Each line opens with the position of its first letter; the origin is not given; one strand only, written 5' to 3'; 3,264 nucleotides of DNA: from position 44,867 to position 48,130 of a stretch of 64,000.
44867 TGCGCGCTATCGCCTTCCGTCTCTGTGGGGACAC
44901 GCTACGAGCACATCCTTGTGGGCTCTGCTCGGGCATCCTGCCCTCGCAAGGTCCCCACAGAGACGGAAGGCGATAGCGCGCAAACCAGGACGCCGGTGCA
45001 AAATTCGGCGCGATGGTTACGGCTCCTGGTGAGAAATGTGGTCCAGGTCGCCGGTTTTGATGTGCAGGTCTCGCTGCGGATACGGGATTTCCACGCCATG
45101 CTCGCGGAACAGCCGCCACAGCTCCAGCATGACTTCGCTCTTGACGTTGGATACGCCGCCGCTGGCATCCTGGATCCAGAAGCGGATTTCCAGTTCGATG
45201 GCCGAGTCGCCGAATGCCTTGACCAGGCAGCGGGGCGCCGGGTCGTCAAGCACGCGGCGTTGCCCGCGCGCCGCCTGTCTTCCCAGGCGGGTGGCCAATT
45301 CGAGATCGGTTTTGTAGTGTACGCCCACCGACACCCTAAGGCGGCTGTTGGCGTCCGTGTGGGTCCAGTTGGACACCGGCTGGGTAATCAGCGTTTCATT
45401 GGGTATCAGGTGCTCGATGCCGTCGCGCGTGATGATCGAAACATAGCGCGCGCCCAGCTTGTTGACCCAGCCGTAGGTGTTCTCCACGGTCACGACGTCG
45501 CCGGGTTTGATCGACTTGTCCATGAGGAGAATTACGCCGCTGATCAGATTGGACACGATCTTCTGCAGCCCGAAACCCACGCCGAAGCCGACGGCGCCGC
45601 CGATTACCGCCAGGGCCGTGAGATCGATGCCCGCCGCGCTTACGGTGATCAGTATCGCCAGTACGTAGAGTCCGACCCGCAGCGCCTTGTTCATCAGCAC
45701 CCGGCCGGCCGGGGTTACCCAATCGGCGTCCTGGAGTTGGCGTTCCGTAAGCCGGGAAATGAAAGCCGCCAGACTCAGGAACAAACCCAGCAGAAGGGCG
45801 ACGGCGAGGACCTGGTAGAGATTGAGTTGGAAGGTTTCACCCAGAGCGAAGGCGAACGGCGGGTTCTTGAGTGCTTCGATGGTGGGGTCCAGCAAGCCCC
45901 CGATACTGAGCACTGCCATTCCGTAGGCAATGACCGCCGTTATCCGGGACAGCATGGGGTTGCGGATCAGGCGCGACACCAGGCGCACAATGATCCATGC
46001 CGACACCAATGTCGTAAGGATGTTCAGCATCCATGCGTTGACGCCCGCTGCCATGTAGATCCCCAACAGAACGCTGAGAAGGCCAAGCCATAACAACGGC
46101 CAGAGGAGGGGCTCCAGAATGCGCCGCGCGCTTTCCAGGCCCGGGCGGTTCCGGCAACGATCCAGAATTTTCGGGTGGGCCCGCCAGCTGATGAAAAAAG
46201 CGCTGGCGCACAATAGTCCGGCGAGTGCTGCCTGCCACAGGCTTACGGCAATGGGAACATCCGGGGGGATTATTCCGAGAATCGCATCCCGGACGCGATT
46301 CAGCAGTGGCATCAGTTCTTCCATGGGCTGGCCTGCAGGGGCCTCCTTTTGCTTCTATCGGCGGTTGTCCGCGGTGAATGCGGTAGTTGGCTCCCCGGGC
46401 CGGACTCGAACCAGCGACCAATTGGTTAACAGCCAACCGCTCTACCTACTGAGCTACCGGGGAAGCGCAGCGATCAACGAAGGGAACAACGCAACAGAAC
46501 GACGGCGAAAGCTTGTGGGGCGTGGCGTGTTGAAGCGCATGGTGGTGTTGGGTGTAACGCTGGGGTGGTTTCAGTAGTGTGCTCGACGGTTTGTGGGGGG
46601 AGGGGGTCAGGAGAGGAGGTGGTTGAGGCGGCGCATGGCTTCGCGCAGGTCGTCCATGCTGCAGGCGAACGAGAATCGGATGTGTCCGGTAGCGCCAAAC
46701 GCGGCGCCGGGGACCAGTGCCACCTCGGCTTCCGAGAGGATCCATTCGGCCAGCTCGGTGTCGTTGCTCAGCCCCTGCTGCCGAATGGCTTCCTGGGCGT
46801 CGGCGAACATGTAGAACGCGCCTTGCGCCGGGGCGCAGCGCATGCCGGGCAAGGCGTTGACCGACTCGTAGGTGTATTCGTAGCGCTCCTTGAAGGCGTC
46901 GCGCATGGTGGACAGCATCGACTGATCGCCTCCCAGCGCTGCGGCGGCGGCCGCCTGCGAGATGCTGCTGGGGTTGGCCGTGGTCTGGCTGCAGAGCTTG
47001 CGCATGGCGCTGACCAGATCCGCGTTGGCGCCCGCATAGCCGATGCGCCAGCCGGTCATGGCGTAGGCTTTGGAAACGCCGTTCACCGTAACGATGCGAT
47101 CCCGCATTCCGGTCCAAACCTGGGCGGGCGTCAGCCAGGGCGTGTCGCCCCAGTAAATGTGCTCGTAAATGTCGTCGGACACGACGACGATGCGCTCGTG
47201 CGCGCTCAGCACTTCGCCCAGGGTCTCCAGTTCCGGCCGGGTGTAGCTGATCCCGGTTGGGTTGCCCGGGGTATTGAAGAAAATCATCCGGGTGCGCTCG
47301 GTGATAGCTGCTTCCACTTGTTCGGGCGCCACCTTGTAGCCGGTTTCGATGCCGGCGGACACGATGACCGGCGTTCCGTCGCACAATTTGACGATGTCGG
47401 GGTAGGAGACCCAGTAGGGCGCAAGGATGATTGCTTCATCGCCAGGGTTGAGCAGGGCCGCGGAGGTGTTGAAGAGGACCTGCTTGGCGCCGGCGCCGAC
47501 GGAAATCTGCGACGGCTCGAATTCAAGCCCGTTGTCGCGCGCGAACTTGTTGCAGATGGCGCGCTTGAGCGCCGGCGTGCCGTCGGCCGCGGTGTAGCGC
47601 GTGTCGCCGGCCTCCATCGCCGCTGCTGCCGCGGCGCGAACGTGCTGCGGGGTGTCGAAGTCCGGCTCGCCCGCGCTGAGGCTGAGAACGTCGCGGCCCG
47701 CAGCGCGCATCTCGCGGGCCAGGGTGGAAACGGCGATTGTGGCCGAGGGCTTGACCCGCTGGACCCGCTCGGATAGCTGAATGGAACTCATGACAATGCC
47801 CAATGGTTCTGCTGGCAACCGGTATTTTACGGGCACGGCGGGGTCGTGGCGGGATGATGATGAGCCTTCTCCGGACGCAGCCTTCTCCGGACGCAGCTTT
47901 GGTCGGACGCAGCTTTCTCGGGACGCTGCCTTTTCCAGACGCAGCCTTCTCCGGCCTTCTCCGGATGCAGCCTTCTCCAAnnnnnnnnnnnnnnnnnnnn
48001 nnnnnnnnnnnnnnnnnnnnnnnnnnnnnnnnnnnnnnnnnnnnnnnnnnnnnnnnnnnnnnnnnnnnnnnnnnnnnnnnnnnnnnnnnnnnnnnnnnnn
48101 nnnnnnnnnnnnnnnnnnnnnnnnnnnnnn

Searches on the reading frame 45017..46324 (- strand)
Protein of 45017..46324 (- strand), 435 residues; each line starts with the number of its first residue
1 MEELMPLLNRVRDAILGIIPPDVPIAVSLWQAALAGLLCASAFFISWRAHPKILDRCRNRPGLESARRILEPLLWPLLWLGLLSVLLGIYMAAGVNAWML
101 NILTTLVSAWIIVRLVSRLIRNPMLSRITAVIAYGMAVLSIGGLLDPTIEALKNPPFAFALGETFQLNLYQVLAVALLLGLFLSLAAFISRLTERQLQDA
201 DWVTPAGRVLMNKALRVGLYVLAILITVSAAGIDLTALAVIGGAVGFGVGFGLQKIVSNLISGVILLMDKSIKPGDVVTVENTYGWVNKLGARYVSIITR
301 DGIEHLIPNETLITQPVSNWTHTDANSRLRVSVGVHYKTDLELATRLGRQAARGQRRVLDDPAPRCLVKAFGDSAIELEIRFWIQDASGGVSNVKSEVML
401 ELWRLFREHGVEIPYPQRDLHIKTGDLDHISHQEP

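Call 68: search_protein_families(library=pfam, proteins=[window:45017-46324:-], max_evalue=0.0001)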
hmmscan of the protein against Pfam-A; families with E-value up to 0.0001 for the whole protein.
window:45017-46324:- (435 aa): 3 families
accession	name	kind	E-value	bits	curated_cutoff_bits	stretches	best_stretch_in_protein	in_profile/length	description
PF00924.24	MS_channel_2nd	-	5.9e-19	68.4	20.2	1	256-322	2-68/68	Mechanosensitive ion channel, beta-domain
PF21082.3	MS_channel_3rd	-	7.1e-15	55.6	21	1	330-413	2-88/88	Mechanosensitive ion channel MscS, C-terminal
PF21088.3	MS_channel_1st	-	4.8e-06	26.9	23.1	1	213-254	1-42/42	Mechanosensitive ion channel, transmembrane helices 2/3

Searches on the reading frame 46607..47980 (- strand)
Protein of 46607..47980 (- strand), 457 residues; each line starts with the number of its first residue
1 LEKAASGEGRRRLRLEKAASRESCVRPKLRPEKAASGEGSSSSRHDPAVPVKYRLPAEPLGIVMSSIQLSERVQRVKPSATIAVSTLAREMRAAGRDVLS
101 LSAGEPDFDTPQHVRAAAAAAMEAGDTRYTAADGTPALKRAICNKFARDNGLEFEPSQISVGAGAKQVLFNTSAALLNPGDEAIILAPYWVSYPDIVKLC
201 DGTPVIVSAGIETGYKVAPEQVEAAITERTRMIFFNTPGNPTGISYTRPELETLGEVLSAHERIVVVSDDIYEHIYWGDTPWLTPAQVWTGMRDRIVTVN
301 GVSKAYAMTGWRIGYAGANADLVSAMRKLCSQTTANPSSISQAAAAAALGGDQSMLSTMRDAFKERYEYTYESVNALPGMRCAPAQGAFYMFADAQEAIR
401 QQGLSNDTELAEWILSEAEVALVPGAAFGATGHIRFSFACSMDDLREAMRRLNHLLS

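Call 68: search_protein_families(library=pfam, proteins=[window:46607-47980:-], max_evalue=0.0001)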
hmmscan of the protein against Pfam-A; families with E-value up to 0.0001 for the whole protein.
window:46607-47980:- (457 aa): 2 families
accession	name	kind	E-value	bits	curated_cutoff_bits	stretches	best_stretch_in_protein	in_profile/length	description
PF00155.27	Aminotran_1_2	-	3.4e-74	250.6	19.7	1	97-452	2-361/361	Aminotransferase class I and II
PF01041.23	DegT_DnrJ_EryC1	-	9.2e-05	22.3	19.8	0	159-234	43-117/360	DegT/DnrJ/EryC1/StrS aminotransferase family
